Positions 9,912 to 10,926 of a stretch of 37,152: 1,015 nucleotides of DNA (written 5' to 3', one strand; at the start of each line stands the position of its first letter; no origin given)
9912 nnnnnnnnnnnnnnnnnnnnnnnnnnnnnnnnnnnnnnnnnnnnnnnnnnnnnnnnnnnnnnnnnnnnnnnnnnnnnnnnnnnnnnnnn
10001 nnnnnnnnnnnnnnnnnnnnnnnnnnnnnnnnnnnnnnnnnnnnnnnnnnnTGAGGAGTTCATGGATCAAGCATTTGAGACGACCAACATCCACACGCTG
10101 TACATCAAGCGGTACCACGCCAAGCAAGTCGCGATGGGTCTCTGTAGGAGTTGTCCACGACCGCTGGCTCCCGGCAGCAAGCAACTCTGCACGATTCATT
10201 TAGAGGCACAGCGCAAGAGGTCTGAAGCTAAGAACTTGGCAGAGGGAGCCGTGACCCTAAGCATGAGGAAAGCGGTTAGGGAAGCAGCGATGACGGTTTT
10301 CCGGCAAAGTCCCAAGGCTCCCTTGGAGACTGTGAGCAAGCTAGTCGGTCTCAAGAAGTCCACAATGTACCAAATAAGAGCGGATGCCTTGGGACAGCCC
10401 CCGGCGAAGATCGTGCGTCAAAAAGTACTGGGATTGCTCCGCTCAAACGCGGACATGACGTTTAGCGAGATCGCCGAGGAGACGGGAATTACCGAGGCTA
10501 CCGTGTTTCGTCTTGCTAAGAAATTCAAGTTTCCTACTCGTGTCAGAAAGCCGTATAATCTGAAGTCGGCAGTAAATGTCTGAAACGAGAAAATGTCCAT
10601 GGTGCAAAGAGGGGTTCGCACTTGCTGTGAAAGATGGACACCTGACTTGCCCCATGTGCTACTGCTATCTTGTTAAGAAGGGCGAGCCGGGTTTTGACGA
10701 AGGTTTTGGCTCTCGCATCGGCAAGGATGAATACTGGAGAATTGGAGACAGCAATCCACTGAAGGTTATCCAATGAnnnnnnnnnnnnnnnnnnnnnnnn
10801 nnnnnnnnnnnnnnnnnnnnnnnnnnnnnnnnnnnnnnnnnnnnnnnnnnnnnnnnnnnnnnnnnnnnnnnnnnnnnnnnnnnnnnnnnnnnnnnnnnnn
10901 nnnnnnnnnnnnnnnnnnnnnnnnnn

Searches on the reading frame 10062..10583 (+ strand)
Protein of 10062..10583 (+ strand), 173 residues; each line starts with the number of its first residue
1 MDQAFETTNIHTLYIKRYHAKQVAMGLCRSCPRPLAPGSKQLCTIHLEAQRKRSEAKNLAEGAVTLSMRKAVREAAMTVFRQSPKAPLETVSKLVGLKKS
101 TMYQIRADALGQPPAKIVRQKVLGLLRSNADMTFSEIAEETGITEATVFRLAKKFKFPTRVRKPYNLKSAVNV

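Call 88: search_protein_families(library=pfam, proteins=[window:10062-10583:+], max_evalue=0.001)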
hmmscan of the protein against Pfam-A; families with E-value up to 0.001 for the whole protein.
window:10062-10583:+ (173 aa): 9 families
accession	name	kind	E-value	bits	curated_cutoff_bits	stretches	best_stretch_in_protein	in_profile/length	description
PF09339.16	HTH_IclR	-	8.7e-08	32.3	22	1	122-153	8-40/52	IclR helix-turn-helix domain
PF13412.12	HTH_24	-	1.2e-06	28.4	21.9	1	119-154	5-40/48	Winged helix-turn-helix DNA-binding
PF13404.12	HTH_AsnC-type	-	1.5e-06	28.4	27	1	121-148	7-34/42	AsnC-type helix-turn-helix domain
PF13384.12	HTH_23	-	2.6e-06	27.5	24.6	1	118-155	6-41/50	Homeodomain-like domain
PF05930.18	Phage_AlpA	-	9.5e-05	22.6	21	0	135-162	7-34/51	Prophage CP4-57 regulatory protein (AlpA)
PF04545.22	Sigma70_r4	-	0.00044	20.1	24.1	0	125-153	15-42/50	Sigma-70, region 4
PF12802.13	MarR_2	-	0.00077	20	27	0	122-155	10-44/61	MarR family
PF13551.12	HTH_29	-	0.00083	19.8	28.1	0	122-155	2-36/64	Winged helix-turn helix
PF08281.18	Sigma70_r4_2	-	0.00087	19.3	25.7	0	125-150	20-45/54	Sigma-70, region 4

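Call 89: search_protein_families(library=phrogs, proteins=[window:10062-10583:+], max_evalue=0.01)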
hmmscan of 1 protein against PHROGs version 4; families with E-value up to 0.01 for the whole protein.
window:10062-10583:+ (173 aa): 12 families
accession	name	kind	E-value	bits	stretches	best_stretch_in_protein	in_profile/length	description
phrog_142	-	moron, auxiliary metabolic gene and host takeover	5.8e-05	24.2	1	118-154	13-49/116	Ren-like exclusion protein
phrog_9129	-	unknown function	0.00013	23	1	125-161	79-115/184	-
phrog_25262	-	unknown function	0.00032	21.6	0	116-158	19-61/106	-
phrog_8794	-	transcription regulation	0.00039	21.5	1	119-162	10-51/159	sigma factor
phrog_6223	-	transcription regulation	0.00039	21.4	1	129-153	15-39/73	transcriptional repressor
phrog_323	-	transcription regulation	0.003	18.1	0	128-165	159-198/319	transcriptional regulator, D5-like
phrog_686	-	DNA, RNA and nucleotide metabolism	0.0049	18.1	0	129-152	46-69/76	HTH DNA binding protein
phrog_14131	-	DNA, RNA and nucleotide metabolism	0.0052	16.9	1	116-158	131-173/351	DNA binding protein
phrog_351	-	transcription regulation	0.0069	16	0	108-156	745-788/928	RNA polymerase sigma factor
phrog_18104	-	transcription regulation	0.0077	17.1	0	132-153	14-35/57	transcriptional regulator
phrog_7545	-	DNA, RNA and nucleotide metabolism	0.0086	17.3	0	121-163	8-50/160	HNH endonuclease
phrog_3855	-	DNA, RNA and nucleotide metabolism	0.0097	17.3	0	128-155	76-103/115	HTH DNA binding protein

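Call 90: search_protein_families(library=ncbifam, proteins=[window:10062-10583:+], max_evalue=0.01)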
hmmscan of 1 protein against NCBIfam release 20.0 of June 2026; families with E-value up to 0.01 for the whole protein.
window:10062-10583:+ (173 aa): 6 families
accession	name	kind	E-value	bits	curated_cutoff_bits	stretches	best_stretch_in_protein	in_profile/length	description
TIGR03879.1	near_KaiC_dom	domain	6.1e-05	23.4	65.1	1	125-151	29-55/91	probable regulatory domain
NF040947.1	trans_reg_LysM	equivalog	0.00023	20.9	180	1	120-155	6-41/136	HTH-type transcriptional regulator LysM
TIGR02937.1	sigma70-ECF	superfamily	0.00045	19.9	42.9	1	119-154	121-156/165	sigma-70 family RNA polymerase sigma factor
NF007271.0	PRK09726.1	equivalog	0.0032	17.4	79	0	122-149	16-43/88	type II toxin-antitoxin system antitoxin HipB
NF033516.0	transpos_IS3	equivalog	0.0056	16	160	0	40-164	59-187/369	IS3 family transposase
NF053814.1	teico_TcaR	equivalog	0.0093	16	170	0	120-155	41-76/151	MarR family transcriptional regulator TcaR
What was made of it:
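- On Promoters of phage-encoded sigma factors or phage RNA polymerases: Only a generic helix-turn-helix protein was found (calls 88-90).
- Its C-terminal helix-turn-helix aligns, below threshold, with sigma region 4 (calls 88-90).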

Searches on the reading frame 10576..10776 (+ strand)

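Call 46: search_protein_families(library=pfam, proteins=[window:10576-10776:+], max_evalue=0.01)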
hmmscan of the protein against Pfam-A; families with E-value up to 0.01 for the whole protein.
window:10576-10776:+ (66 aa): 1 family
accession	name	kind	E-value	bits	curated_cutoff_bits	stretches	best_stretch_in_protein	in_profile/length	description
PF22191.2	IBR_1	-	0.005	17.1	27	1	4-28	3-27/47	IBR domain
